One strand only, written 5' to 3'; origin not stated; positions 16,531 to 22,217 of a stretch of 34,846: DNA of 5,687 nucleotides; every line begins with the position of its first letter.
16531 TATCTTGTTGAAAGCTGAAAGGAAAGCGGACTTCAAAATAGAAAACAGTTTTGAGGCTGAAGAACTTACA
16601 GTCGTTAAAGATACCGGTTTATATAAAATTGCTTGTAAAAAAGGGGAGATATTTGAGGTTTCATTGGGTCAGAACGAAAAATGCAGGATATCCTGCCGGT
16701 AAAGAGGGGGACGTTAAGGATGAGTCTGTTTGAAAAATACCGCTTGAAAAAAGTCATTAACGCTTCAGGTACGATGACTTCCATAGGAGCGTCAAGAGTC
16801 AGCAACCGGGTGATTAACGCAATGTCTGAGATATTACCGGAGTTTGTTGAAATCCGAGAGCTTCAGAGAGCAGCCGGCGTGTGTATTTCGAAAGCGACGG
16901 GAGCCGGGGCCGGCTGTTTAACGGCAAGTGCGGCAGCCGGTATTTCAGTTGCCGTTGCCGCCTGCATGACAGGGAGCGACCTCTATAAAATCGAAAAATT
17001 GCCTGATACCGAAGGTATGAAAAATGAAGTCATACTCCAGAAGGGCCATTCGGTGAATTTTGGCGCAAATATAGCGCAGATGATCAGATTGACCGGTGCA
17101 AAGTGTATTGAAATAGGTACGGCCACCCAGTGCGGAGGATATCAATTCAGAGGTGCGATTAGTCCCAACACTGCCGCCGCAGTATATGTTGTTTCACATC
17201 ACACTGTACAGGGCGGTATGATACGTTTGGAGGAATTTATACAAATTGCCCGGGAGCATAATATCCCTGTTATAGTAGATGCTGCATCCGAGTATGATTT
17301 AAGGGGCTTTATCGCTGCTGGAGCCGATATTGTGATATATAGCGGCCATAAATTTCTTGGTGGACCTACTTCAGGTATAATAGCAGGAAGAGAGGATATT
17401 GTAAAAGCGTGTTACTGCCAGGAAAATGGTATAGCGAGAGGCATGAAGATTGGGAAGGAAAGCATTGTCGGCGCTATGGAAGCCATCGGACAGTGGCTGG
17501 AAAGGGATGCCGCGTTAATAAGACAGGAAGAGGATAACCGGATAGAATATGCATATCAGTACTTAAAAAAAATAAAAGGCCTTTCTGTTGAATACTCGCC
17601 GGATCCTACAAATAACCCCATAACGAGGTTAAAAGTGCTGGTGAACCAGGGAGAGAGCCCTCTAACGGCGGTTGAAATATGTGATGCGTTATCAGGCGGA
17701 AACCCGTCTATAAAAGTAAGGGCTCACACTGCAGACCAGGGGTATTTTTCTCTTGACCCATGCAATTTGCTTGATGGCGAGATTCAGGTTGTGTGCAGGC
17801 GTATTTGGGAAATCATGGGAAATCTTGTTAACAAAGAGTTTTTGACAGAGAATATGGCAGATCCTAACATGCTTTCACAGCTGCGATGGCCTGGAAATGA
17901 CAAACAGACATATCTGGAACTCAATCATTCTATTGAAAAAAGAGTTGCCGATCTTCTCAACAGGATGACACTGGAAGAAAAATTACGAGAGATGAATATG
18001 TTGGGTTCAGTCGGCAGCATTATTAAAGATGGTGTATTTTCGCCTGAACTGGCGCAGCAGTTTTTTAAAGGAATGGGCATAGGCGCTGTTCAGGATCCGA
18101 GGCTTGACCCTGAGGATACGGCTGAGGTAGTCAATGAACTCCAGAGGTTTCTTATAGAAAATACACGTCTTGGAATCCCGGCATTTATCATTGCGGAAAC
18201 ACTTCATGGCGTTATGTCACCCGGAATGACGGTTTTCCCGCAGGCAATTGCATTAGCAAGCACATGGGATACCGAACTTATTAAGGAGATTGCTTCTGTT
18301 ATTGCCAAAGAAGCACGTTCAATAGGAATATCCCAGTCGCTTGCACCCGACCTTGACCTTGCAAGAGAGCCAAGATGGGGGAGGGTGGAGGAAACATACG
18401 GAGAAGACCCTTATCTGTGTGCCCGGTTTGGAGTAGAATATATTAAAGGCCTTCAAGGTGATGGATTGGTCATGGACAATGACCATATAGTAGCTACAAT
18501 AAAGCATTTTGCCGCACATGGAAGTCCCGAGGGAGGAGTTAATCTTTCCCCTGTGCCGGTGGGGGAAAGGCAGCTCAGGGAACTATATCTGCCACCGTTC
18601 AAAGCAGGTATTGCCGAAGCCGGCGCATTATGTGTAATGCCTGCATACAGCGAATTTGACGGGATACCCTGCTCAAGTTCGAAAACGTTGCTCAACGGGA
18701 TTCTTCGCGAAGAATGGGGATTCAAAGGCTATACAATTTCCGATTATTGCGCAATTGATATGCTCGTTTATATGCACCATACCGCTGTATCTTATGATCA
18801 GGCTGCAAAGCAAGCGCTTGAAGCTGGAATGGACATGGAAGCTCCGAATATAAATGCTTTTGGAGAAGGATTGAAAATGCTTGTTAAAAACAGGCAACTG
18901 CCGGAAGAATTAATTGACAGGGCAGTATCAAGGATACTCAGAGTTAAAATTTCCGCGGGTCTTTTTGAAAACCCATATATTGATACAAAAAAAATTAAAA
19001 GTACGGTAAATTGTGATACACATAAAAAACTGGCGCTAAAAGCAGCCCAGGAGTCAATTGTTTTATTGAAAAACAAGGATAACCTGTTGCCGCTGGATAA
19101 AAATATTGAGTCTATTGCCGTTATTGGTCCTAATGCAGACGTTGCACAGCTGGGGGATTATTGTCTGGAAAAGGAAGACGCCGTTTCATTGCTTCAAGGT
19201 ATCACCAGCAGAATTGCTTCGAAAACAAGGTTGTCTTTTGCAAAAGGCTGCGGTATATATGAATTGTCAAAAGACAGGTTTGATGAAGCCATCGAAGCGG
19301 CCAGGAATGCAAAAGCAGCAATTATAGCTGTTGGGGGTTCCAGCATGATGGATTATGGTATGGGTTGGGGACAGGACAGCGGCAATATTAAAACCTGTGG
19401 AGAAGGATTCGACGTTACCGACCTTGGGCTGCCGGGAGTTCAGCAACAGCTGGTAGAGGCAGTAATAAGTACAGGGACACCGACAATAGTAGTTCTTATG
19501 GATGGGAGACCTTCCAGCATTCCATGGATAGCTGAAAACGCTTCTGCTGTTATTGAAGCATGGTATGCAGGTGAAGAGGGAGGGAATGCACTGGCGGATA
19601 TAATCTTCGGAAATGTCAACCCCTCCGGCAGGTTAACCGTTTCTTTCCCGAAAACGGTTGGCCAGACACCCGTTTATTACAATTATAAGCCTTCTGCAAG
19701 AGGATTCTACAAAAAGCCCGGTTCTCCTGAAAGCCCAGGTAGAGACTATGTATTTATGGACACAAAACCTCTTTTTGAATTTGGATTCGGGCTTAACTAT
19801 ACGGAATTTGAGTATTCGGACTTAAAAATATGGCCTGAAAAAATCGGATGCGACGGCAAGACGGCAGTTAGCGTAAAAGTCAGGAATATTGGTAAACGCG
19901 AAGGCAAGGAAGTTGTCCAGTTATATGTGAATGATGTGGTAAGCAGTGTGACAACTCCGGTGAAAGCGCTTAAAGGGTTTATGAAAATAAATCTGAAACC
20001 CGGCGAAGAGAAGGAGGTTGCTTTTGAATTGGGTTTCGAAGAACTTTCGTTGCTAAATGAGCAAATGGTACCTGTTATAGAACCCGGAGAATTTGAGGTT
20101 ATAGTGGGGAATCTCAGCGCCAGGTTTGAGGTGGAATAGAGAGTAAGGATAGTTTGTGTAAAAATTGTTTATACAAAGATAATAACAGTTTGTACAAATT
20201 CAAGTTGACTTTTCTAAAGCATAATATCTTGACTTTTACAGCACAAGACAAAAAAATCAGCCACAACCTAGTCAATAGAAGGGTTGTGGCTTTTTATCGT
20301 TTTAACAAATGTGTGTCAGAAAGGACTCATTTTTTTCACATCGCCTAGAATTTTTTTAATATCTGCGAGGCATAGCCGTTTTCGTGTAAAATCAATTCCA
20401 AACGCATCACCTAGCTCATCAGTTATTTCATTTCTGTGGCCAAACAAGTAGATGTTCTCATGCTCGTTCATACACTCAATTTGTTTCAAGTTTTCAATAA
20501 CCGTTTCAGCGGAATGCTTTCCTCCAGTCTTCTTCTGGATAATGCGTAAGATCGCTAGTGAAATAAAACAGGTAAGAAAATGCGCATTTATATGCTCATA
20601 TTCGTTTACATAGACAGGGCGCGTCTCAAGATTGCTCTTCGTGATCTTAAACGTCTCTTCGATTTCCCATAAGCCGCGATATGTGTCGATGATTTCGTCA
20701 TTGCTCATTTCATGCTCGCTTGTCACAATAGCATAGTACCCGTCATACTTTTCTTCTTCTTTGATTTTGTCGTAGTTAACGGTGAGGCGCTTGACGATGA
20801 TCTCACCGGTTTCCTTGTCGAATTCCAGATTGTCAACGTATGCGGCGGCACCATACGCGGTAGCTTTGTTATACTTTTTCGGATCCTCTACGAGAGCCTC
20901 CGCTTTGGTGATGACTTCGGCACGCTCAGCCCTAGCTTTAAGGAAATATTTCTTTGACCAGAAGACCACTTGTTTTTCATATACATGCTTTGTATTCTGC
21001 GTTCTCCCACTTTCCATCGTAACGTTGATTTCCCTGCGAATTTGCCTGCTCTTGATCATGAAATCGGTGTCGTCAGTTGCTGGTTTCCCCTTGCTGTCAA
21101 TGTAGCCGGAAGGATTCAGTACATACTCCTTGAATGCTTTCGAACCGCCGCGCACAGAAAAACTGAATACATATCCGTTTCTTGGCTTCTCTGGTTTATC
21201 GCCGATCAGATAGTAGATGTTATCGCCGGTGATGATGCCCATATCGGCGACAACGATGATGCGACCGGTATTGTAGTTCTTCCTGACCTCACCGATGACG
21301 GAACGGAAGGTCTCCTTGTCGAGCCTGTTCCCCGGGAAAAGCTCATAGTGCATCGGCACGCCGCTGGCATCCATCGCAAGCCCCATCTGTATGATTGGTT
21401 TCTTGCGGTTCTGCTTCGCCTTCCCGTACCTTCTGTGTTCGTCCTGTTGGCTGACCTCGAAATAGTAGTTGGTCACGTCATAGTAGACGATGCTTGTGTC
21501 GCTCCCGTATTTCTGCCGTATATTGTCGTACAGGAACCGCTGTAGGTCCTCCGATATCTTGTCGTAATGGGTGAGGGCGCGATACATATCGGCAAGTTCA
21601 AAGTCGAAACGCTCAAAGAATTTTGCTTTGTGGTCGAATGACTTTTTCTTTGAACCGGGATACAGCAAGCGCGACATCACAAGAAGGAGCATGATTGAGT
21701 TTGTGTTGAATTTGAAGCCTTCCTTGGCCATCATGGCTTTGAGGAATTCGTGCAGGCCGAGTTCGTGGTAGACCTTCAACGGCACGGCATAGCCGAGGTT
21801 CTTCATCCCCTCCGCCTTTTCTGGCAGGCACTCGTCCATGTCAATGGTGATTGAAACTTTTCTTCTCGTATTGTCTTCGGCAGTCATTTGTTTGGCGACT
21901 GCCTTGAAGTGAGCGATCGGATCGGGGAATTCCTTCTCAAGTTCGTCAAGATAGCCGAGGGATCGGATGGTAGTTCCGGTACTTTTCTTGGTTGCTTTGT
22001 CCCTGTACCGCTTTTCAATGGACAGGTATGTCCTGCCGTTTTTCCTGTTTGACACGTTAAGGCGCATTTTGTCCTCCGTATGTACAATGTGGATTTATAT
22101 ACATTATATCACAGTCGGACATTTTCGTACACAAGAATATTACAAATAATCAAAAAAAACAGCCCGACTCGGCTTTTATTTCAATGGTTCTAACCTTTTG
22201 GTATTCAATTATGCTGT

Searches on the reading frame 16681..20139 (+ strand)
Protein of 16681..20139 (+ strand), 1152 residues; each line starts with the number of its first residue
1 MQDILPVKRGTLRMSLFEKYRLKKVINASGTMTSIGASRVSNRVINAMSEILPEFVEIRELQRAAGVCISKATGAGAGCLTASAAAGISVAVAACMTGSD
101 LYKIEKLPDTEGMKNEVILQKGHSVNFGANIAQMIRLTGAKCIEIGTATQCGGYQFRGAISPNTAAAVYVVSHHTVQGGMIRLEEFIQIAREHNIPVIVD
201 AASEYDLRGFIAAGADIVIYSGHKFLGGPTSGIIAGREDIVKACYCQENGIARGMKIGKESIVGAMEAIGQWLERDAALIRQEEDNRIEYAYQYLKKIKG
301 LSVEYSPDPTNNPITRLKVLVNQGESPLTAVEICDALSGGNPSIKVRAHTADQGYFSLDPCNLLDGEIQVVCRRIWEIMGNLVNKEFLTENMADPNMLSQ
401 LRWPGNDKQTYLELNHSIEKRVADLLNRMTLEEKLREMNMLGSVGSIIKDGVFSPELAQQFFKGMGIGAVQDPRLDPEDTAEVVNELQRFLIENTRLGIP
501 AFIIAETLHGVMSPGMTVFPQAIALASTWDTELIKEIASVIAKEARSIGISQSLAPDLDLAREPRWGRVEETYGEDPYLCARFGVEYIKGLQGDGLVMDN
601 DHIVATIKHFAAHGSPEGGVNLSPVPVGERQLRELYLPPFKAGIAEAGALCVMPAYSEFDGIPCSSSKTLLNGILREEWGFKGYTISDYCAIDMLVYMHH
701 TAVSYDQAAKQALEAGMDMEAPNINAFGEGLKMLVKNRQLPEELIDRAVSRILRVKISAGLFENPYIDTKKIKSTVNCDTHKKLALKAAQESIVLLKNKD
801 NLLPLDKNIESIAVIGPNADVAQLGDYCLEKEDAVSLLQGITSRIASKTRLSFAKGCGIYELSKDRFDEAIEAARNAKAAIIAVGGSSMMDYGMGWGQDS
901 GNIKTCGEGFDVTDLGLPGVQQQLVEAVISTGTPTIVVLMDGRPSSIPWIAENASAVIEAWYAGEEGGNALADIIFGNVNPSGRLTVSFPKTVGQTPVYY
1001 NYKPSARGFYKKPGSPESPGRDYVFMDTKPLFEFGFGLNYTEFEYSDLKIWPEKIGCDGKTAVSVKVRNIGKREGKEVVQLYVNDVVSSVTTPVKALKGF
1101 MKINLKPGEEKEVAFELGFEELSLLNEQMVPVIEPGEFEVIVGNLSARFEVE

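Call 8: search_protein_families(library=pfam, proteins=[window:16681-20139:+], max_evalue=1)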
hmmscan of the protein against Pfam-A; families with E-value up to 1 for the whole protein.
window:16681-20139:+ (1152 aa): 10 families
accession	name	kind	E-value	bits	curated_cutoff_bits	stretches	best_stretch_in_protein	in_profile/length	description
PF00933.27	Glyco_hydro_3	-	3.3e-77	260.5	27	1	430-755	1-316/316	Glycosyl hydrolase family 3 N terminal domain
PF01915.27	Glyco_hydro_3_C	-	1e-57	195.8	31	1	793-1040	1-200/200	Glycosyl hydrolase family 3 C-terminal domain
PF14310.12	Fn3-like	-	1.7e-21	76.5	25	1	1077-1145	1-70/71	Fibronectin type III-like domain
PF03841.19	SelA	-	1.7e-15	57.4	22.8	1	110-276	81-263/367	L-seryl-tRNA selenium transferase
PF00266.25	Aminotran_5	-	8.7e-10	38.5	21.5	1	132-311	105-306/371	Aminotransferase class-V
PF01053.26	Cys_Met_Meta_PP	-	2.9e-06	26.5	27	1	149-234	123-211/381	Cys/Met metabolism PLP-dependent enzyme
PF01212.27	Beta_elim_lyase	-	0.00019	21.3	27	1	164-298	129-268/288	Beta-eliminating lyase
PF01041.23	DegT_DnrJ_EryC1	-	0.09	12.4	19.8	1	132-203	78-148/360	DegT/DnrJ/EryC1/StrS aminotransferase family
PF00465.25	Fe-ADH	-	0.1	12.6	31.3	1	862-893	64-96/168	Iron-containing alcohol dehydrogenase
PF07005.16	SBD_N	-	0.19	11.9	25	1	159-213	153-208/230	Sugar-binding N-terminal domain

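Call 90: find_related_loci(query=window:16681-20139:+, collection=genome_contigs, flank=10000)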
Query window:16681-20139:+ (1152 aa) in genome_contigs; peptide patterns used: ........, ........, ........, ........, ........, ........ (x = any residue, [..] = any of these).
144 stretches matched a pattern; 92 encode a relative of the query (tblastn E <= 1e-3); the best 80 are kept; 80 distinct loci.
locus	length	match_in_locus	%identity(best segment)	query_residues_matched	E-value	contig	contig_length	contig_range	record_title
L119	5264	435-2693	51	406-1151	0e+0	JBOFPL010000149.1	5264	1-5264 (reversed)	MAG: Cellulosilyticaceae bacterium isolate WFFMC_MAG_237 k139_593683_flag=0_multi=9.4640_len=5264, whole genome shotgun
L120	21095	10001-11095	44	16-379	1e-83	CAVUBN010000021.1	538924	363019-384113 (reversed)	MAG: uncultured Chloroflexia bacterium isolate MFD05684.bin.2.170 genome assembly, contig: contig_64337, whole genome sh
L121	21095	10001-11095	44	16-379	1e-82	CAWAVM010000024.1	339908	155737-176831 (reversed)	MAG: uncultured Chloroflexia bacterium isolate MFD05684.bin.1.182 genome assembly, contig: contig_92843, whole genome sh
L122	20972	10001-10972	44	16-349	3e-71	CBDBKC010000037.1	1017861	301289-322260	MAG: Bryobacterales bacterium isolate 5f91f12a-28cc-4e70-8e9f-3aed67d6a3bc genome assembly, contig: contig_37, whole gen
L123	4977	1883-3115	35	14-421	1e-56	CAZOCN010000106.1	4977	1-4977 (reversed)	MAG TPA_asm: uncultured Candidatus Bathyarchaeia archaeon isolate binchicken_co6_448 genome assembly, contig: NODE_22906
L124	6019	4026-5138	34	16-379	1e-53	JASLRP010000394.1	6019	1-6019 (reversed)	MAG: SAR202 cluster bacterium isolate Arabian12_MAG_33 c_000001579736, whole genome shotgun sequence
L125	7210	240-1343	34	16-380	6e-53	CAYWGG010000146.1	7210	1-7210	MAG TPA_asm: uncultured Dehalococcoidia bacterium isolate binchicken_co21_430 genome assembly, contig: NODE_11043_length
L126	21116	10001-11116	34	14-381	2e-52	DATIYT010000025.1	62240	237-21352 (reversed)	MAG TPA_asm: Stellaceae bacterium isolate SMAG_U15282 k141_2524623, whole genome shotgun sequence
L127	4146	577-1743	33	20-379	2e-52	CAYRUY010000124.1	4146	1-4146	MAG TPA_asm: uncultured Candidatus Bathyarchaeia archaeon isolate binchicken_co318_137 genome assembly, contig: NODE_261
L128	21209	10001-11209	34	10-380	1e-50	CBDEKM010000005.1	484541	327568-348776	MAG: bacterium isolate fecf1fe2-d5d3-4dbd-a99f-11e0e87e1ef0 genome assembly, contig: contig_5, whole genome shotgun sequ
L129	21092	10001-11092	32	16-377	5e-50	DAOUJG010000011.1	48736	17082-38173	MAG TPA_asm: Dehalococcoidia bacterium isolate S32_251 k113_1261193, whole genome shotgun sequence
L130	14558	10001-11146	31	6-377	4e-50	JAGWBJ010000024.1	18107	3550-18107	MAG: Dehalococcoidia bacterium isolate 277c_30 scaffold_3175, whole genome shotgun sequence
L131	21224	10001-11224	34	4-379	2e-49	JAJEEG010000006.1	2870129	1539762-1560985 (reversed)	MAG: Candidatus Latescibacterota bacterium isolate p16x34bins.14 k141_287726, whole genome shotgun sequence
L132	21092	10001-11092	33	16-377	1e-49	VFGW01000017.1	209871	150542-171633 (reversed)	MAG: SAR202 cluster bacterium isolate OSU_TB36 TB36_017, whole genome shotgun sequence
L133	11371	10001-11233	33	2-380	8e-49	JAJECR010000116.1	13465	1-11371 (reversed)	MAG: Candidatus Latescibacterota bacterium isolate jk18xAbins.29 k141_805620, whole genome shotgun sequence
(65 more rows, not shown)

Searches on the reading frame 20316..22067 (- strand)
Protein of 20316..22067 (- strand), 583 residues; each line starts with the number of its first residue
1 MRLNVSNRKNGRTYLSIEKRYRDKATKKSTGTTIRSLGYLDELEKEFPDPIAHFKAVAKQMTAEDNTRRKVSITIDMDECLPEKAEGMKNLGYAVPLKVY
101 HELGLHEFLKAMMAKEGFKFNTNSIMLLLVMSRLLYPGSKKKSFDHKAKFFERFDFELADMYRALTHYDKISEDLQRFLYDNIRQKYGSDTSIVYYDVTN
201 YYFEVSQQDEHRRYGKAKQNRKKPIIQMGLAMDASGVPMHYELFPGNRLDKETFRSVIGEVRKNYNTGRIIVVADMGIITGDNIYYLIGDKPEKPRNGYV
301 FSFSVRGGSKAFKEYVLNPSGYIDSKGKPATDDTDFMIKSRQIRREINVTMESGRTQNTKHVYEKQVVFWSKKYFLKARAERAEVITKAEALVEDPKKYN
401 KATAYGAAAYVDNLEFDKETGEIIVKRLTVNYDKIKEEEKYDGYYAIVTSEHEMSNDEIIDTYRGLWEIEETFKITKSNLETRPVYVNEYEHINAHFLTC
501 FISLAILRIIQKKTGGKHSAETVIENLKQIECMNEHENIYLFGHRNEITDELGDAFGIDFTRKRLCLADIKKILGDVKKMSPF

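Call 8: search_protein_families(library=pfam, proteins=[window:20316-22067:-], max_evalue=1)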
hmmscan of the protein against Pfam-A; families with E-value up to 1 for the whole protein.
window:20316-22067:- (583 aa): 1 family
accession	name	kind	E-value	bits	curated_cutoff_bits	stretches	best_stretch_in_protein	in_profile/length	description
PF01609.27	DDE_Tnp_1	-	2.1e-10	41.2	23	1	205-504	18-198/200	Transposase DDE domain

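Call 89: search_dna_similar(query=window:20316-22067:-, collection=plasmids, mode=protein, max_rows=8)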
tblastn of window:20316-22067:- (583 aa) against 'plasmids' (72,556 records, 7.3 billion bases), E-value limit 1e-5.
Records with a match: 99; places in all: 179; records where one place covers at least 80% of the query: 28.
Best place of each record, by identity: <60% 99.
By first word of the organism name: Rhodococcus 31; Mesorhizobium 11; Acidiphilium 5; Cereibacter 5; Streptomyces 4; Pseudonocardia 4; Alicyclobacillus 3; Novosphingobium 3; Dietzia 3; Sulfitobacter 2; and 24 more.
By predicted mobility (MOB-suite, as given by PLSDB): non-mobilizable 56; mobilizable 22; conjugative 21.
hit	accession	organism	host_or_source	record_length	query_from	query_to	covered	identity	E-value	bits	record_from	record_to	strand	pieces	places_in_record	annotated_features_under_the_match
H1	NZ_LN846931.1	Carnobacterium maltaromaticum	-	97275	1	574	98%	29.5%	1e-71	258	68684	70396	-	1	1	IS1634 family transposase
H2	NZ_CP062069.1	Lactobacillus johnsonii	swine,cell culture,feces,feces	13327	1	572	98%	29.0%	2e-64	236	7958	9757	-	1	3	IS1634 family transposase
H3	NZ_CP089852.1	Ligilactobacillus salivarius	Pig,faecal sample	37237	1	572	98%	29.0%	2e-64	236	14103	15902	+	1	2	IS1634 family transposase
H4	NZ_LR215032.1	Mycoplasmopsis gallopavonis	Bird (Turkey),Air sacs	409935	8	508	86%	26.5%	5e-25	118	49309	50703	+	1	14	IS1634 family transposase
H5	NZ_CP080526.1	Mesorhizobium sp. AR07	Oxytropis sp.,Cell culture,root nodule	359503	11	556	94%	24.2%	3e-21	106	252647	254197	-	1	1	IS1634 family transposase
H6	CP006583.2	Mesorhizobium huakuii 7653R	Rice field soil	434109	11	556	94%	24.0%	1e-20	104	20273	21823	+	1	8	IS1634 family transposase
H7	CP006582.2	Mesorhizobium huakuii 7653R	Rice field soil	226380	11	556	94%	24.0%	1e-20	104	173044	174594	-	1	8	IS1634 family transposase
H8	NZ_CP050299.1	Mesorhizobium huakuii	Oxytropis kamtschatica,cell ...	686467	11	556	94%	24.0%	2e-20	103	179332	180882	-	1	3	IS1634 family transposase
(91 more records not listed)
